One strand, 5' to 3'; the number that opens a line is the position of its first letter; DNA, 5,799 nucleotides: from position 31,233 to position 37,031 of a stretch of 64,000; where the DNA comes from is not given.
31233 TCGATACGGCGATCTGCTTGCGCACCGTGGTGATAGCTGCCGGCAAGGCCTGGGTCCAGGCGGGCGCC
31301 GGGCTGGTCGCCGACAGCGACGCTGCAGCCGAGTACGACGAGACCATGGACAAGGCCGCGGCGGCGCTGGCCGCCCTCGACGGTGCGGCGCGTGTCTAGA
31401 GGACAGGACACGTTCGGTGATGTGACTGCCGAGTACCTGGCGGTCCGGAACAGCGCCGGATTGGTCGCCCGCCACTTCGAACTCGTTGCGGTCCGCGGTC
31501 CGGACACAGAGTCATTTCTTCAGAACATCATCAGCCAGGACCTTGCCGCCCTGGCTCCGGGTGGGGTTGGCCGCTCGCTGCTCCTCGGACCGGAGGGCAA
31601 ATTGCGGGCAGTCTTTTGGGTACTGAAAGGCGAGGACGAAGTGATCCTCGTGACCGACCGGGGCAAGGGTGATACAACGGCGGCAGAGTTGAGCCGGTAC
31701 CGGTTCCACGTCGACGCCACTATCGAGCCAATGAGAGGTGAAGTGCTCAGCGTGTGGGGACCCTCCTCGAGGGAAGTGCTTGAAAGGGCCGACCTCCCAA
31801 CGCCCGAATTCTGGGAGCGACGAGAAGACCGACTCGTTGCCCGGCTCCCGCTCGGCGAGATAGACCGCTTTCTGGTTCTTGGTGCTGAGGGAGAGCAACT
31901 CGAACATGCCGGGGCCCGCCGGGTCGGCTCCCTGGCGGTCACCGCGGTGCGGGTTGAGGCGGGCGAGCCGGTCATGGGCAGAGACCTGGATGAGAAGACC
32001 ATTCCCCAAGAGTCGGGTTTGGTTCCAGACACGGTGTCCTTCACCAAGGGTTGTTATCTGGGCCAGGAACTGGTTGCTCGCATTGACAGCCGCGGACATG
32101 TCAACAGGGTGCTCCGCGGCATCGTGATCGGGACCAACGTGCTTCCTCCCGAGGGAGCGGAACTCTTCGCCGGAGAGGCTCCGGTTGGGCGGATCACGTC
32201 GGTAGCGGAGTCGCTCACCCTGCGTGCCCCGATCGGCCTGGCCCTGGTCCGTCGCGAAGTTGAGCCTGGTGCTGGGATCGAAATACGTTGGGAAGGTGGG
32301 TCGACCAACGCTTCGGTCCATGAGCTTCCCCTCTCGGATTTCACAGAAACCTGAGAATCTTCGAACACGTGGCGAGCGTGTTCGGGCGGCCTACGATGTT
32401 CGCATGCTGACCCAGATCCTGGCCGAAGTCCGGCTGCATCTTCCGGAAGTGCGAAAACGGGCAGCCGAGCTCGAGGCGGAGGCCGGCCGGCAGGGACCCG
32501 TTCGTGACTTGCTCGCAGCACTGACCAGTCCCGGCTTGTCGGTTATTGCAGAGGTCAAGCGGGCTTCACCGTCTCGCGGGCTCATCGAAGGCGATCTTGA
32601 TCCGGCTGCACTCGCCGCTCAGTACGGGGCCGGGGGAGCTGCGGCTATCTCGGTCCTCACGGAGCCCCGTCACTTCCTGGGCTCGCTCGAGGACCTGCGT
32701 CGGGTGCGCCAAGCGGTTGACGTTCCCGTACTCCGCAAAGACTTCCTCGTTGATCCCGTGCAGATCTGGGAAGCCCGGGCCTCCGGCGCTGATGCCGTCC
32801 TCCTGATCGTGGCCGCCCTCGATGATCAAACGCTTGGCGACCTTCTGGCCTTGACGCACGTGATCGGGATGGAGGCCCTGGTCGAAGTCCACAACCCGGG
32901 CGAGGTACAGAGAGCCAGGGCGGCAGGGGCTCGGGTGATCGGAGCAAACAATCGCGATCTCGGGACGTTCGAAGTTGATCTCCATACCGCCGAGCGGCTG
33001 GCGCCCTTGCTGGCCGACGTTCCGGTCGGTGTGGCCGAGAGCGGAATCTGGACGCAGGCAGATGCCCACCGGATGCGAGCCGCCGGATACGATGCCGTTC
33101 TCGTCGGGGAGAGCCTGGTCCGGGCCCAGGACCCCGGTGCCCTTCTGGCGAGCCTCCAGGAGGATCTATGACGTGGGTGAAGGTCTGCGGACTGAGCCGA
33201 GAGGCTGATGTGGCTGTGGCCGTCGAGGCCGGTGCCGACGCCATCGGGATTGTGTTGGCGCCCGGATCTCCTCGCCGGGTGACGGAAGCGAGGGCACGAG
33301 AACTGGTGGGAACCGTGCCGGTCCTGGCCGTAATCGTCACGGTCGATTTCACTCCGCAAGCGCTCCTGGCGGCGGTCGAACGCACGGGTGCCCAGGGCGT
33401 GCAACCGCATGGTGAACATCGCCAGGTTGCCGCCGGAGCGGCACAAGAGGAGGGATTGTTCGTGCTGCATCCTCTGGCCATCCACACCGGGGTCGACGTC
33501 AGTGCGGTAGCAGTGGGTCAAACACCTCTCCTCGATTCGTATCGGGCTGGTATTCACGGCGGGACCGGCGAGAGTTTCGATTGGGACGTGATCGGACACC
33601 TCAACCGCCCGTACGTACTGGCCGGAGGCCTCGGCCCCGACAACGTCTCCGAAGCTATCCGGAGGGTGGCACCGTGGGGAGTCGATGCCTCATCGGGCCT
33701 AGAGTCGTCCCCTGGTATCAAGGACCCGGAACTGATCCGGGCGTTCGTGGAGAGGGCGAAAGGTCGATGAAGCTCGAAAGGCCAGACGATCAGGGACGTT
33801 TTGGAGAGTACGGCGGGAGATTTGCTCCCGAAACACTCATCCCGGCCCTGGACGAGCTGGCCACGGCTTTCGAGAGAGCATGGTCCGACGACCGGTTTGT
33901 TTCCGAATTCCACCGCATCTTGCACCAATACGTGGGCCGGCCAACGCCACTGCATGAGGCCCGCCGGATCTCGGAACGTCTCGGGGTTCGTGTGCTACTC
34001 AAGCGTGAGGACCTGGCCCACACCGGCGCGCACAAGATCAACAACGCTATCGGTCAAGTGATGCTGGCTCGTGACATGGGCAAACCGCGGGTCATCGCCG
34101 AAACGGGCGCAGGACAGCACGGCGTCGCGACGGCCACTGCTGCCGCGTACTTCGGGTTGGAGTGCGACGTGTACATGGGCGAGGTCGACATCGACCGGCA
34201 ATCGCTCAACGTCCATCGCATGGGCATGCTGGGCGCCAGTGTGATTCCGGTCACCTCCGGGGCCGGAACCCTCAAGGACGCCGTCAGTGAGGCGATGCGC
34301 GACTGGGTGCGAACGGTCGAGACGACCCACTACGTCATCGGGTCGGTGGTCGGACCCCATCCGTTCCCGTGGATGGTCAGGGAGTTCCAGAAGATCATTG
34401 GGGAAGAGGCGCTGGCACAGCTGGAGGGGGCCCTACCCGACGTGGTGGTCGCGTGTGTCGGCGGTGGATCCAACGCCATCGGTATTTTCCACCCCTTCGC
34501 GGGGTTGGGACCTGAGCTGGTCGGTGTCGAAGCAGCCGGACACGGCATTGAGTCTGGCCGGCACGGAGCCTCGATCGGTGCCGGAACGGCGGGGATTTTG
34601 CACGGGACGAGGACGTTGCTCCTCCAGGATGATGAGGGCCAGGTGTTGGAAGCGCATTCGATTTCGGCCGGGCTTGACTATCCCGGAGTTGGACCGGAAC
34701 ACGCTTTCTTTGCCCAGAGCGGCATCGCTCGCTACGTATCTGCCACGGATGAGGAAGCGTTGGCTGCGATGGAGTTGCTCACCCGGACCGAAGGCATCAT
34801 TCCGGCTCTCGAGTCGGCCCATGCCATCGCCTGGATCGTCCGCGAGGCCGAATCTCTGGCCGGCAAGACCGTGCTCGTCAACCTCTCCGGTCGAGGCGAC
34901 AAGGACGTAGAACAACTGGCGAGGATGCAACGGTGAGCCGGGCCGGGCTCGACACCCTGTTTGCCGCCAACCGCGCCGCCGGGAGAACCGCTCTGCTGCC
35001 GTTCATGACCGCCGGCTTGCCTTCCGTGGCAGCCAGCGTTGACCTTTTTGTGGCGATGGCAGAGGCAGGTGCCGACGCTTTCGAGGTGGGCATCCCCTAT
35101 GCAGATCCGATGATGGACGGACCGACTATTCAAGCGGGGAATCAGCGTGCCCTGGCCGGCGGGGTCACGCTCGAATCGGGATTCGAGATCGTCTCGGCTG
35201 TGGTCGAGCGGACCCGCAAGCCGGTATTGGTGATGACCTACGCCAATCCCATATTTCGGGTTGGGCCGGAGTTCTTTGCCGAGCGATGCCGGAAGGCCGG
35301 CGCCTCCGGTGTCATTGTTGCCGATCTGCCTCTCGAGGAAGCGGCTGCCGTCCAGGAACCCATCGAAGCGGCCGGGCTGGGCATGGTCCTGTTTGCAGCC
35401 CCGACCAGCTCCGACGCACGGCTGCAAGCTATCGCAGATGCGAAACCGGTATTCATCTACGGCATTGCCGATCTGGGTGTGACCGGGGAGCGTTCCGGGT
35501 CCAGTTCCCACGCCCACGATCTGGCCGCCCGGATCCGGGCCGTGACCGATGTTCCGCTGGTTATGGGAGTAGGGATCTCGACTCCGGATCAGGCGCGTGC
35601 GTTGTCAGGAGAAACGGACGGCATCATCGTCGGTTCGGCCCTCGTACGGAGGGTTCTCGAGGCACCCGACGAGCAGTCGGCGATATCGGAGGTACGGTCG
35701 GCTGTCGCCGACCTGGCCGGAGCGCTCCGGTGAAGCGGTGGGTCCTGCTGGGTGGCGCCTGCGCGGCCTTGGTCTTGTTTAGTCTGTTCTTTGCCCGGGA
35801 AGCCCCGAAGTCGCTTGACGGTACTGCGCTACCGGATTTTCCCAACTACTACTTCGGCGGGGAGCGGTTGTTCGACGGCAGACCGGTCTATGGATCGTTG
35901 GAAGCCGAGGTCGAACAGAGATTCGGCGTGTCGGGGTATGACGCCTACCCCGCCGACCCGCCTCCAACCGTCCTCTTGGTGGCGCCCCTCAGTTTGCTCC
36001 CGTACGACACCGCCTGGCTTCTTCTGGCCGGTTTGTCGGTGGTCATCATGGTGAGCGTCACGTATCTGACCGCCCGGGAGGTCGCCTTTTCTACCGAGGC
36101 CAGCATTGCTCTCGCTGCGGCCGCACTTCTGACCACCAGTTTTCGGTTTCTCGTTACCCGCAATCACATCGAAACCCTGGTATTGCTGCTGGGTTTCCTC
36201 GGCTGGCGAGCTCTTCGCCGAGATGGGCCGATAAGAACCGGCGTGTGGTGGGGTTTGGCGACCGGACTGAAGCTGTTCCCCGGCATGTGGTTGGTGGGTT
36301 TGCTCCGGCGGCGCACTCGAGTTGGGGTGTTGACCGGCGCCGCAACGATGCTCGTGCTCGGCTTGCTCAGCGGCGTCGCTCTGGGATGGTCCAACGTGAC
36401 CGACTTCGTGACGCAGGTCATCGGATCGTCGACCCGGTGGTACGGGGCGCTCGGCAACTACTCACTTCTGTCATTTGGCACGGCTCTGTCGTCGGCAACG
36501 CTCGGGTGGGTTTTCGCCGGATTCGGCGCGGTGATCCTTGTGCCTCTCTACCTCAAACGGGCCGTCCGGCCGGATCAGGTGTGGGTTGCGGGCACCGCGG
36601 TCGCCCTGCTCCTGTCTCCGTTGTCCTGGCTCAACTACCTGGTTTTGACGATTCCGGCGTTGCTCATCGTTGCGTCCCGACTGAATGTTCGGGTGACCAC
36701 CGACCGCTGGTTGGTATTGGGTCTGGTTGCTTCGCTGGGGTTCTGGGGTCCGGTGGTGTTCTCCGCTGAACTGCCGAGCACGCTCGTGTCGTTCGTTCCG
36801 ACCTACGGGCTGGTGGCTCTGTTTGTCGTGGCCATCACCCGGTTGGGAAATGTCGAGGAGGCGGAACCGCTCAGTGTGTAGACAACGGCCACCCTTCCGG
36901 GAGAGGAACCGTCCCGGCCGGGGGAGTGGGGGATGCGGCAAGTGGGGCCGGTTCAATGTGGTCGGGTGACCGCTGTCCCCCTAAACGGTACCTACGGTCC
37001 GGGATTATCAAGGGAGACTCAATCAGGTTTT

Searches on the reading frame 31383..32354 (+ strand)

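Call 17: search_protein_families(library=pfam, proteins=[window:31383-32354:+], max_evalue=0.001)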
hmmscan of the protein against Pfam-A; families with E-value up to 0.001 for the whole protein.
window:31383-32354:+ (323 aa): 2 families
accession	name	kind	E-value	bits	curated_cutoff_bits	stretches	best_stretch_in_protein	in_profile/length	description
PF01571.26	GCV_T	-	9.1e-22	78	25.6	2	13-135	28-154/255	Aminomethyltransferase folate-binding domain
PF08669.17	GCV_T_C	-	3.7e-12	46.4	25.9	1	242-319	1-80/80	Glycine cleavage T-protein C-terminal barrel domain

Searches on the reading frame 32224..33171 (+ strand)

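Call 17: search_protein_families(library=pfam, proteins=[window:32224-33171:+], max_evalue=0.001)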
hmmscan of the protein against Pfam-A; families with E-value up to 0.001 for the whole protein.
window:32224-33171:+ (315 aa): 1 family
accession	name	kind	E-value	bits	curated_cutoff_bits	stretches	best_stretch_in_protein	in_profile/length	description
PF00218.27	IGPS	-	2.1e-80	270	27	1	62-308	1-251/254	Indole-3-glycerol phosphate synthase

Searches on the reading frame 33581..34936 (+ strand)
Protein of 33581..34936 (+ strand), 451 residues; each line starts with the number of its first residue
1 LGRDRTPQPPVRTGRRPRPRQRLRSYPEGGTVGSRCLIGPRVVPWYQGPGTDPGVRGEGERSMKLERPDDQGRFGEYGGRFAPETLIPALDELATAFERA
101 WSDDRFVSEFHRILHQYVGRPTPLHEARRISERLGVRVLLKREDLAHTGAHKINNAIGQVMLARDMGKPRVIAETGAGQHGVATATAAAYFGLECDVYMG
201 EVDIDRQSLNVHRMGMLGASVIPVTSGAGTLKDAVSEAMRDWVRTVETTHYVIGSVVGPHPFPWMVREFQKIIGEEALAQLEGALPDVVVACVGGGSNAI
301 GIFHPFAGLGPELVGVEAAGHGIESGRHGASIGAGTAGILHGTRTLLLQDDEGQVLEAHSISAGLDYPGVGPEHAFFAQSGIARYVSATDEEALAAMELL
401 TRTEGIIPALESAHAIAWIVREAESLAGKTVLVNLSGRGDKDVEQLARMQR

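Call 17: search_protein_families(library=pfam, proteins=[window:33581-34936:+], max_evalue=0.001)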
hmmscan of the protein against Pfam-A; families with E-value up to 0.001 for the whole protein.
window:33581-34936:+ (451 aa): 1 family
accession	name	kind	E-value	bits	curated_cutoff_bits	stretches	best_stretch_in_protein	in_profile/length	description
PF00291.31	PALP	-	4e-46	158.1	35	1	119-437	5-295/295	Pyridoxal-phosphate dependent enzyme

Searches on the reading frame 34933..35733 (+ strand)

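Call 17: search_protein_families(library=pfam, proteins=[window:34933-35733:+], max_evalue=0.001)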
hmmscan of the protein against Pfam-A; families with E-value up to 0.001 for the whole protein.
window:34933-35733:+ (266 aa): 1 family
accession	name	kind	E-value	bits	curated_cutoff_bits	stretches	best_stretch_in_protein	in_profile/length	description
PF00290.26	Trp_syntA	-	3.1e-75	252.9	27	1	10-251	1-244/259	Tryptophan synthase alpha chain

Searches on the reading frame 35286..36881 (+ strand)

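Call 17: search_protein_families(library=pfam, proteins=[window:35286-36881:+], max_evalue=0.001)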
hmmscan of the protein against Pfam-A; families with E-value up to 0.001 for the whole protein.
window:35286-36881:+ (531 aa): 1 family
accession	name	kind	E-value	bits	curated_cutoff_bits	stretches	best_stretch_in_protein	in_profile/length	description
PF09594.16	GT87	-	7.4e-22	78.7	25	1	225-445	4-237/237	Glycosyltransferase family 87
